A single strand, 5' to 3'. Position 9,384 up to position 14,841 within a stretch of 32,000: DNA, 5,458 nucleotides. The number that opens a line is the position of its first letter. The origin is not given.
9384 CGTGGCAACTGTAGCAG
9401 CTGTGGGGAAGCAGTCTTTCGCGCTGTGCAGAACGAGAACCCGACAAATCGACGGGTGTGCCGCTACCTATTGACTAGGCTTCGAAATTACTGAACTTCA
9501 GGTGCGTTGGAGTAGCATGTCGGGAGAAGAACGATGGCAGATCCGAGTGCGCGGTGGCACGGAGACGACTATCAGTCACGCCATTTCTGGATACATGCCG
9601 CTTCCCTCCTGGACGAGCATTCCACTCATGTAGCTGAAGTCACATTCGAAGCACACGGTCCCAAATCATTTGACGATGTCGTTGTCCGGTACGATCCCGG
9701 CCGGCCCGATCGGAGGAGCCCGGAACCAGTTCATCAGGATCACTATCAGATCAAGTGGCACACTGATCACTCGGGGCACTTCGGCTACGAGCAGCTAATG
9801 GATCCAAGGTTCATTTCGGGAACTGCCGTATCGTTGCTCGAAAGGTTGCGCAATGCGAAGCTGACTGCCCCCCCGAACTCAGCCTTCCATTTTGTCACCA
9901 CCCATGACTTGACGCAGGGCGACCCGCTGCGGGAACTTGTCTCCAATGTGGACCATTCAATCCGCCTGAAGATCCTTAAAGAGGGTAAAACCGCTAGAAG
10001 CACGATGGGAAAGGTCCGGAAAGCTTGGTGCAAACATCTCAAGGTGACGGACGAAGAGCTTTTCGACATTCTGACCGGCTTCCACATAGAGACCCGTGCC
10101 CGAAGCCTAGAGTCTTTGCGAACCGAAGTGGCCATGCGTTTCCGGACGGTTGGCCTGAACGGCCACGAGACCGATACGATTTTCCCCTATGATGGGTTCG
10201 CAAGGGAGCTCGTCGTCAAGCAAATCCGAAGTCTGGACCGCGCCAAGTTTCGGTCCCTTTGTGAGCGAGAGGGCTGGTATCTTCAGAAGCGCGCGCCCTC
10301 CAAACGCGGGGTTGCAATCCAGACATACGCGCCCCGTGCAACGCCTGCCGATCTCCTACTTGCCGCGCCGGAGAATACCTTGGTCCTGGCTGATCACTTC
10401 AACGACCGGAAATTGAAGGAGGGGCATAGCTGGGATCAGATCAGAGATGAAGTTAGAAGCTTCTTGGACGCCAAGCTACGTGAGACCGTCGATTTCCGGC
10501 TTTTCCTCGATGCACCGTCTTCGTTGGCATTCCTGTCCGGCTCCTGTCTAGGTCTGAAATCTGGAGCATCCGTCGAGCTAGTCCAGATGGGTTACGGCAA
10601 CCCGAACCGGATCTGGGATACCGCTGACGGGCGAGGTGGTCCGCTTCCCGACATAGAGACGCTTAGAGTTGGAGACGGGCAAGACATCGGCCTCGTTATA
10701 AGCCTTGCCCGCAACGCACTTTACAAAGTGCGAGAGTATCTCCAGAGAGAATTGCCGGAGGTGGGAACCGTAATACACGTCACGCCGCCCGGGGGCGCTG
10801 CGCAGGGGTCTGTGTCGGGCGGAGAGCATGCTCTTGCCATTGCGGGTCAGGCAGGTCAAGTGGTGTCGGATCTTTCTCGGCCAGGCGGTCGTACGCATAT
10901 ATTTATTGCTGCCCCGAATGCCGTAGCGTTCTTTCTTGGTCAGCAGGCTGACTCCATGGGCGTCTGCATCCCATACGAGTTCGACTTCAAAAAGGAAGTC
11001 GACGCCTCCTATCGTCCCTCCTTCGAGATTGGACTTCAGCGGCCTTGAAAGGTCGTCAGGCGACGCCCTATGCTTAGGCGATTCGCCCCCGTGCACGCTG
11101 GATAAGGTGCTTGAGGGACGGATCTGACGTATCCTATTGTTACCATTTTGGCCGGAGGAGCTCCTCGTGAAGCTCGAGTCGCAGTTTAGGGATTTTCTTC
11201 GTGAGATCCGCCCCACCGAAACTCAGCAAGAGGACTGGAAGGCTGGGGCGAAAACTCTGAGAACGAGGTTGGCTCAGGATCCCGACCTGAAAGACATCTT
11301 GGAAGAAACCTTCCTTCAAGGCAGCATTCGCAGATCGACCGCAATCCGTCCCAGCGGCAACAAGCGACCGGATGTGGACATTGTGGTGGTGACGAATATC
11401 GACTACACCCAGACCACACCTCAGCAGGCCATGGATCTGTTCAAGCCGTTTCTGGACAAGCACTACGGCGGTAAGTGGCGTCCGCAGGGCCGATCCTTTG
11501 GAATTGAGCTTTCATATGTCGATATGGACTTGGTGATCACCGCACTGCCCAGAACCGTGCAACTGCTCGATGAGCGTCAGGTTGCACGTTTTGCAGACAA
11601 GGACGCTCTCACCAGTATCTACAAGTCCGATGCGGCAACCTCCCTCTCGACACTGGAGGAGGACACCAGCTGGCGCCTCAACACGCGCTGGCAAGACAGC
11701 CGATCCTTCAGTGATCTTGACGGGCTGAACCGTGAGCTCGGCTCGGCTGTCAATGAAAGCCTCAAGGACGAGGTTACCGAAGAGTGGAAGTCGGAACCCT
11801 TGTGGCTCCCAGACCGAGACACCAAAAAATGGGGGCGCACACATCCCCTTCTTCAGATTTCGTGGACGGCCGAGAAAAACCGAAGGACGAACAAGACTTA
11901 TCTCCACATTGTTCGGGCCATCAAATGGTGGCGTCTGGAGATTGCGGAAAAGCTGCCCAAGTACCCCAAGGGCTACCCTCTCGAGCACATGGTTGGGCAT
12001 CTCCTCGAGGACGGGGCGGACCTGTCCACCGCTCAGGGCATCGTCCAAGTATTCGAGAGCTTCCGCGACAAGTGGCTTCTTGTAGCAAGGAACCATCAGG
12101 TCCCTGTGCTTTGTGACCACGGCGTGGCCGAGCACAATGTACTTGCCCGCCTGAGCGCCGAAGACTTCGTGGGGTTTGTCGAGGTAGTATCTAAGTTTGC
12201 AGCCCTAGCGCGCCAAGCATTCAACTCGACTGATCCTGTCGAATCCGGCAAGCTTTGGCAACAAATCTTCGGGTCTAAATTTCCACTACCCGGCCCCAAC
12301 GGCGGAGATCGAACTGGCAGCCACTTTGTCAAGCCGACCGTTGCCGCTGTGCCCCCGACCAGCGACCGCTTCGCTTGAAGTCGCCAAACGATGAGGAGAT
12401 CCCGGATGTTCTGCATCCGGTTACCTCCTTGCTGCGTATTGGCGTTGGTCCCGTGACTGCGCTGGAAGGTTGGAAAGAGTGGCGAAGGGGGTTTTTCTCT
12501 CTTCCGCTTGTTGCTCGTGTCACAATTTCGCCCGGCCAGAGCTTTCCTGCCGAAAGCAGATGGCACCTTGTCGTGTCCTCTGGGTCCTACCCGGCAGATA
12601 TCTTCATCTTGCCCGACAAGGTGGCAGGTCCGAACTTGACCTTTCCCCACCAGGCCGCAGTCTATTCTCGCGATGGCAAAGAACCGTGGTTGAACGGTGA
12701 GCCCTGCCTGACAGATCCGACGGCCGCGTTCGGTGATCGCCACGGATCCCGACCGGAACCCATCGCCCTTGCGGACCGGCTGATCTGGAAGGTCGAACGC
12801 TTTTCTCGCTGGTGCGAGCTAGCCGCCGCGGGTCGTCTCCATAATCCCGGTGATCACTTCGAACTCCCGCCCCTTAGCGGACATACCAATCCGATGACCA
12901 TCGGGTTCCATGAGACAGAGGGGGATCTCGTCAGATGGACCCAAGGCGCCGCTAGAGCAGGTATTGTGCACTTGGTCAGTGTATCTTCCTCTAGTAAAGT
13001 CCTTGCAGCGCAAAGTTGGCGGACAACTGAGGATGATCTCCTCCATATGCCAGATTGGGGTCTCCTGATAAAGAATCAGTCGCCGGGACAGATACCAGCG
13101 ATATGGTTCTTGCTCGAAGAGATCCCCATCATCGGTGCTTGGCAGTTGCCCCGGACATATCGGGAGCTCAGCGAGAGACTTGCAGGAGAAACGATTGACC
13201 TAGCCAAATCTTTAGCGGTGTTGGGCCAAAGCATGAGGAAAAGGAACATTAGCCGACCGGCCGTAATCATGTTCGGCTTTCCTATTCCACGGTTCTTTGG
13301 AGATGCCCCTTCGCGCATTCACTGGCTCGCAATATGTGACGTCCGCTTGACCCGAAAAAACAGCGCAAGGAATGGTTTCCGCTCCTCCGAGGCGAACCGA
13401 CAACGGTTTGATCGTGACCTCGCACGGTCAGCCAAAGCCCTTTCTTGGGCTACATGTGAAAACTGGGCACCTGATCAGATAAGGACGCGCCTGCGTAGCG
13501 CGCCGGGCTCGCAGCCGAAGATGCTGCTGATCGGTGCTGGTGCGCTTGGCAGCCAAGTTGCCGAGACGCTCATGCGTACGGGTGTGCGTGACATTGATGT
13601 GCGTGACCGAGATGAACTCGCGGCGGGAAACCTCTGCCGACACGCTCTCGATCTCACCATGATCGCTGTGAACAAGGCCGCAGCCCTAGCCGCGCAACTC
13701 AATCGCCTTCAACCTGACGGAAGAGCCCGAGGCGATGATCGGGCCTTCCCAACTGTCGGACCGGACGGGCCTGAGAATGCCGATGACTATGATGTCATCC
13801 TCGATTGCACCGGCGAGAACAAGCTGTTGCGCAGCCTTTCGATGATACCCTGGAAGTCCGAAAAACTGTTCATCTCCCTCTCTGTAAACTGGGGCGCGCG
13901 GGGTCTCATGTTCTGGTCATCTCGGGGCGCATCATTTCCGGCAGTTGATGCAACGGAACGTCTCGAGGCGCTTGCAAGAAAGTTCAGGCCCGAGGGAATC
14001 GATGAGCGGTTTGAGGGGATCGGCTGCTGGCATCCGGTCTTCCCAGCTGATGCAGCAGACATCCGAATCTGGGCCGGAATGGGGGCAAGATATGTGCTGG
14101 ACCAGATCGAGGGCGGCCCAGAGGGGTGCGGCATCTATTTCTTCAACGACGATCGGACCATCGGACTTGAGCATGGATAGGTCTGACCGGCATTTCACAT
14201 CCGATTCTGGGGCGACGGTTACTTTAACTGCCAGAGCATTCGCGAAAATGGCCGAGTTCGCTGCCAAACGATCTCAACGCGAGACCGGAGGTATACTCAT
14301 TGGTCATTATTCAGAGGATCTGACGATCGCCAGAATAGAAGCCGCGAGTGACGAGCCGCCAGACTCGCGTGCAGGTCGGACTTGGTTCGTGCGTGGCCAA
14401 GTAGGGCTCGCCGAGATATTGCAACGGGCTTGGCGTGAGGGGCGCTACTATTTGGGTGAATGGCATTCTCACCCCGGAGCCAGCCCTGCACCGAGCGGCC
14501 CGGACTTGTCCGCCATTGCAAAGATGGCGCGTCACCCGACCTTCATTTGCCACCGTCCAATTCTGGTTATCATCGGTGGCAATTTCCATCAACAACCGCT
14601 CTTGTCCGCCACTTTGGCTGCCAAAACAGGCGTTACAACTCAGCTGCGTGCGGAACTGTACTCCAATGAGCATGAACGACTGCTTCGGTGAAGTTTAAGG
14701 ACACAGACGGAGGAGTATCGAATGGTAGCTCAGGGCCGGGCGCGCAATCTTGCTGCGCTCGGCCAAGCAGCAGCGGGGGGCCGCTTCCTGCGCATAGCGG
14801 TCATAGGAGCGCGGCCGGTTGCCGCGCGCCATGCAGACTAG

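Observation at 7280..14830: A shared GC-rich element with a 15-18 nt core marks the boundaries of both defence cassettes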

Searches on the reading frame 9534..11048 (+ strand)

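Call 9: search_protein_families(library=pfam, proteins=[window:9534-11048:+], max_evalue=0.01)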
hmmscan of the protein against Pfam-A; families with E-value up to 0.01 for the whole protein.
window:9534-11048:+ (504 aa): 1 family
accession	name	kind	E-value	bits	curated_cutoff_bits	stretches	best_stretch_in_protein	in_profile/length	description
PF18145.6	SAVED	-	3.3e-33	115.5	26.2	1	304-499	2-190/190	SMODS-associated and fused to various effectors sensor domain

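Call 10: search_protein_families(library=padloc, proteins=[window:9534-11048:+], max_evalue=0.001)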
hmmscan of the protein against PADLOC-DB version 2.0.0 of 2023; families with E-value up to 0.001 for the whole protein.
window:9534-11048:+ (504 aa): 13 families
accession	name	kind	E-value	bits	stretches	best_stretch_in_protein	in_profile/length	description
PDLC00737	Effector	-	3.1e-186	618.2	1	5-499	6-505/506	Endonuclease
PDLC02004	SAVED3--SAVED_PDDEXK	-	1.3e-181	602.9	1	5-499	6-490/490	-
PDLC00752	Effector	-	5.5e-106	353.4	1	5-499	6-506/508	Endonuclease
PDLC00741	Effector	-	5.3e-41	138.6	1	5-499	11-487/489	Endonuclease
PDLC02005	SAVED3--SAVED_PDDEXK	-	9.2e-40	134.5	1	5-482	11-468/483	-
PDLC00735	Effector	-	2e-33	114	1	233-498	189-459/462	Endonuclease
PDLC02007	SAVED3--SAVED_PDDEXK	-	4e-21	73.3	1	5-497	6-480/485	-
PDLC02012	SAVED5--SAVED_TIR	-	1.3e-14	52.1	1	246-499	164-390/404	-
PDLC00744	Effector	-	6.2e-09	33.3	1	381-496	378-490/495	Endonuclease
PDLC03848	LmuA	-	5.9e-08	31.5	1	3-239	7-221/373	-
PDLC02010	SAVED4--SAVED_LON_TM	-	2.6e-07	28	1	289-493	247-443/455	-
PDLC02009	SAVED4--SAVED_LON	-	9.2e-06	22.9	1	289-499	258-465/470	-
PDLC01050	CRISPR-Lon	-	0.00083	16.3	0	295-469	255-427/458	Lon protease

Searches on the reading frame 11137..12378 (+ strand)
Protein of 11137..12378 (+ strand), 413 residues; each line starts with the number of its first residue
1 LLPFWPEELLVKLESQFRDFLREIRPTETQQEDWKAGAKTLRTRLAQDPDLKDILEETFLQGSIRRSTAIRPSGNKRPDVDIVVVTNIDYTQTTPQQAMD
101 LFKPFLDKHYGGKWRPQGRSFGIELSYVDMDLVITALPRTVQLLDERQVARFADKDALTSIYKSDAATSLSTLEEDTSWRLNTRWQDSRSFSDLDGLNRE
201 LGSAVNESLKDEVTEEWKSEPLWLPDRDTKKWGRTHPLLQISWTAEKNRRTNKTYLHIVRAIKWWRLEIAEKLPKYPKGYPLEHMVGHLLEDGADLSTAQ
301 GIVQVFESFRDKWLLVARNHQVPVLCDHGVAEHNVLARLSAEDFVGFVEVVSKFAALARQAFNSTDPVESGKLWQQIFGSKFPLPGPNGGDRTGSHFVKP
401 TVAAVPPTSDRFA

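Call 9: search_protein_families(library=pfam, proteins=[window:11137-12378:+], max_evalue=0.01)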
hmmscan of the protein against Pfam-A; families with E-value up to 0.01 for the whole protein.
window:11137-12378:+ (413 aa): 2 families
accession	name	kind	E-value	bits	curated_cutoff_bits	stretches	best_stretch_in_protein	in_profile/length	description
PF18144.7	SMODS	-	3.6e-23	83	26.5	1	12-133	2-128/164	Second Messenger Oligonucleotide or Dinucleotide Synthetase domain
PF21654.3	DncV-like_NTFase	-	0.0063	17.8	24.9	0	58-108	3-54/90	Cyclic GMP-AMP synthase DncV-like, nucleotidyltransferase domain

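Call 10: search_protein_families(library=padloc, proteins=[window:11137-12378:+], max_evalue=0.001)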
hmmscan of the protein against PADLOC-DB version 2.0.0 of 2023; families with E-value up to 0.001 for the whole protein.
window:11137-12378:+ (413 aa): 30 families (the best 25 are shown)
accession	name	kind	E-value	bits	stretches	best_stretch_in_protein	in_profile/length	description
PDLC00822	Cyclase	-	1.2e-154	513.2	1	12-413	2-375/375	oligonucleotide-cyclase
PDLC00773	Cyclase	-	4.7e-61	205.2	2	219-391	133-303/334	oligonucleotide-cyclase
PDLC00823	Cyclase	-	2.1e-25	87.9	2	217-384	126-283/285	oligonucleotide-cyclase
PDLC00798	Cyclase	-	4.9e-25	86.7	2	221-384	135-297/344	oligonucleotide-cyclase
PDLC00810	Cyclase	-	8.2e-24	82.7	2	224-402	139-324/335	oligonucleotide-cyclase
PDLC00793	Cyclase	-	1.4e-18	65.4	2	224-383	139-298/462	oligonucleotide-cyclase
PDLC00809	Cyclase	-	6.9e-16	56.7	2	12-128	3-115/295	oligonucleotide-cyclase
PDLC00808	Cyclase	-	3e-15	54.3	2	218-383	143-323/325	oligonucleotide-cyclase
PDLC00787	Cyclase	-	1.8e-14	51.8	2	223-388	140-307/333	oligonucleotide-cyclase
PDLC00795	Cyclase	-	1.9e-14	51.5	2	12-109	3-102/340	oligonucleotide-cyclase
PDLC00774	Cyclase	-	4.9e-14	50.2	2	229-384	144-287/316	oligonucleotide-cyclase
PDLC00818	Cyclase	-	6.6e-12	43.6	1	220-402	145-310/322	oligonucleotide-cyclase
PDLC00824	Cyclase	-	1.4e-11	41.9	2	231-386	163-316/466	oligonucleotide-cyclase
PDLC00820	Cyclase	-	2.6e-11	41.4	1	17-132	7-125/324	oligonucleotide-cyclase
PDLC00769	Cyclase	-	1.3e-10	39.2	1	29-133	19-120/261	oligonucleotide-cyclase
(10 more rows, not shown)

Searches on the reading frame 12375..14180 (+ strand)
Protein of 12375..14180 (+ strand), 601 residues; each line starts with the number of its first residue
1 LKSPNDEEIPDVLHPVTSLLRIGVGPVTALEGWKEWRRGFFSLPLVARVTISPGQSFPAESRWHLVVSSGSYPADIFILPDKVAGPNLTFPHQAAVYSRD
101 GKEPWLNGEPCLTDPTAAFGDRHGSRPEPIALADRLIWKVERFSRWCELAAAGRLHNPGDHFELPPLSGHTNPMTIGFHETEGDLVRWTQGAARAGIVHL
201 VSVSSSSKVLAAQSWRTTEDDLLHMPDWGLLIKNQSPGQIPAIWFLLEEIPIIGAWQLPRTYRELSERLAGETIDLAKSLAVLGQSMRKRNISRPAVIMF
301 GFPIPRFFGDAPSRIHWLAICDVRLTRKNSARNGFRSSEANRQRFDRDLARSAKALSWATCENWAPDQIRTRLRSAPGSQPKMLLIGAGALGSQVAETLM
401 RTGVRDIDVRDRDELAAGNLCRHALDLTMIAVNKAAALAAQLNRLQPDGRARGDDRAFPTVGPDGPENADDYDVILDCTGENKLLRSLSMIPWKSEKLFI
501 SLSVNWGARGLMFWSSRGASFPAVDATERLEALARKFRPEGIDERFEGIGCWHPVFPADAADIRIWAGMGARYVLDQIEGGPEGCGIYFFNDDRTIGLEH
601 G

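Call 9: search_protein_families(library=pfam, proteins=[window:12375-14180:+], max_evalue=0.01)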
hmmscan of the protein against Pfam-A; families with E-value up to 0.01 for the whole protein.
window:12375-14180:+ (601 aa): 3 families
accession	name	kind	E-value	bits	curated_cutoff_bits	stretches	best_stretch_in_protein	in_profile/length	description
PF14457.11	Prok-E2_A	-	2.4e-46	157.6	25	1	6-182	1-162/163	Prokaryotic E2 family A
PF00899.27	ThiF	-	9.7e-15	54.8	28.1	1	382-503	22-142/238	ThiF family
PF01488.26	Shikimate_DH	-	0.00017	22.1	24.3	1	380-433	12-67/138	Shikimate / quinate 5-dehydrogenase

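Call 10: search_protein_families(library=padloc, proteins=[window:12375-14180:+], max_evalue=0.001)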
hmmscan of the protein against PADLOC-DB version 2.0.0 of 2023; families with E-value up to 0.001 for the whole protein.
window:12375-14180:+ (601 aa): 32 families (the best 25 are shown)
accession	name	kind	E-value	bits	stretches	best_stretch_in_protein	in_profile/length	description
PDLC00848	E1-E2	-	2.4e-212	704.5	1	6-600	3-596/607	E1-E2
PDLC00839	E1-E2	-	1.4e-117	391.4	1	48-574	44-569/602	E1-E2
PDLC00835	E1-E2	-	5.6e-88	294.1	1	52-577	46-571/778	E1-E2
PDLC00852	E1-E2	-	4.9e-32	109.2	1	172-566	136-510/546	E1-E2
PDLC00827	E1-E2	-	4.2e-27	92.8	1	243-564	204-515/711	E1-E2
PDLC00856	E1-E2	-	7.9e-22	75.4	1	380-485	322-426/573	E1-E2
PDLC00855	E1-E2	-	3.7e-21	73.8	1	358-579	280-511/579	E1-E2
PDLC00844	E1-E2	-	1.8e-20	71.1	1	363-580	259-468/489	E1-E2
PDLC00836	E1-E2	-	1.5e-18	64.7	1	328-482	287-444/602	E1-E2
PDLC00837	E1-E2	-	7e-18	62.7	1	356-489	300-438/593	E1-E2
PDLC00847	E1-E2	-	9.2e-18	61.9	1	380-501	286-406/523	E1-E2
PDLC00853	E1-E2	-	6.5e-15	53.1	1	382-490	312-418/546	E1-E2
PDLC00842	E1-E2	-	7.1e-15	52.7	1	373-487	298-411/549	E1-E2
PDLC00832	E1-E2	-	3.1e-14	50.1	1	309-450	267-408/588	E1-E2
PDLC00843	E1-E2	-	5.7e-14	49.6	1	381-444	319-382/575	E1-E2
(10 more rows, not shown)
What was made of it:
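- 9534..14691 (+): Type II CBASS cassette: cap4 9534-11048, CD-NTase 11137-12378, cap2 12375-14180, cap3 about 14173-14691. Pfam and PADLOC matches (calls 9, 10).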

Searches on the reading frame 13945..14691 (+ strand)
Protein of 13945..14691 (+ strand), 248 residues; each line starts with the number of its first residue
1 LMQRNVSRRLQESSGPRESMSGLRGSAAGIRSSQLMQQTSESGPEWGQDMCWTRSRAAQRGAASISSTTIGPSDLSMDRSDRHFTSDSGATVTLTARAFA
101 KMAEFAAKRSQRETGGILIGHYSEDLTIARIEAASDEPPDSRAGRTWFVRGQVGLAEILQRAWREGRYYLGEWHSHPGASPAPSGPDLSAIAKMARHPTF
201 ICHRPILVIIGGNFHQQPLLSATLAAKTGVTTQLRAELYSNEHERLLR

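Call 9: search_protein_families(library=pfam, proteins=[window:13945-14691:+], max_evalue=0.01)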
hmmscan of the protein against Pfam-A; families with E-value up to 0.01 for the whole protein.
window:13945-14691:+ (248 aa): 2 families
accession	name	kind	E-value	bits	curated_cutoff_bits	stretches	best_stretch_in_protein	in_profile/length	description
PF14464.11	Prok-JAB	-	2.8e-17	63.1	25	1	96-213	2-103/114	Prokaryotic homologs of the JAB domain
PF01398.27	JAB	-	0.0034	17.6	22.5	1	88-189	2-106/117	JAB1/Mov34/MPN/PAD-1 ubiquitin protease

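Call 10: search_protein_families(library=padloc, proteins=[window:13945-14691:+], max_evalue=0.001)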
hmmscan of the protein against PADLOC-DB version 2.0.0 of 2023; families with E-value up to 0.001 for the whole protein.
window:13945-14691:+ (248 aa): 28 families (the best 25 are shown)
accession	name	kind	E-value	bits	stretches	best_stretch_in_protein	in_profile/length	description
PDLC00889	JAB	-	1e-68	228.1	1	77-237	4-166/168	JAB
PDLC00890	JAB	-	3e-42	141.8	1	87-227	7-148/157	JAB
PDLC00896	JAB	-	1.6e-21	74.7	1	83-212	4-136/159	JAB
PDLC00835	E1-E2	-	3e-21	73.5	1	70-219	596-745/778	E1-E2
PDLC00902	JAB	-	4.2e-20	70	1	86-213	10-137/159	JAB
PDLC00895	JAB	-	7.4e-18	62.7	1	88-229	7-148/162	JAB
PDLC00891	JAB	-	3e-17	60.5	1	86-228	7-148/159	JAB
PDLC00903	JAB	-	4.4e-16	57.3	1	91-213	12-137/166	JAB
PDLC00887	JAB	-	7.5e-16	56.5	1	88-212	12-137/160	JAB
PDLC00909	JAB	-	1.6e-15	55.2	1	89-211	17-142/168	JAB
PDLC00898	JAB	-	1.8e-15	54.9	1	90-213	17-139/162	JAB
PDLC00827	E1-E2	-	2.3e-14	50.7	1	87-211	560-686/711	E1-E2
PDLC00908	JAB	-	7.8e-13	46.6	1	88-212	16-143/168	JAB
PDLC00893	JAB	-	1.8e-12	45.6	1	91-230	2-144/157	JAB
PDLC00894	JAB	-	3.1e-12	44.8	1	104-211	27-136/158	JAB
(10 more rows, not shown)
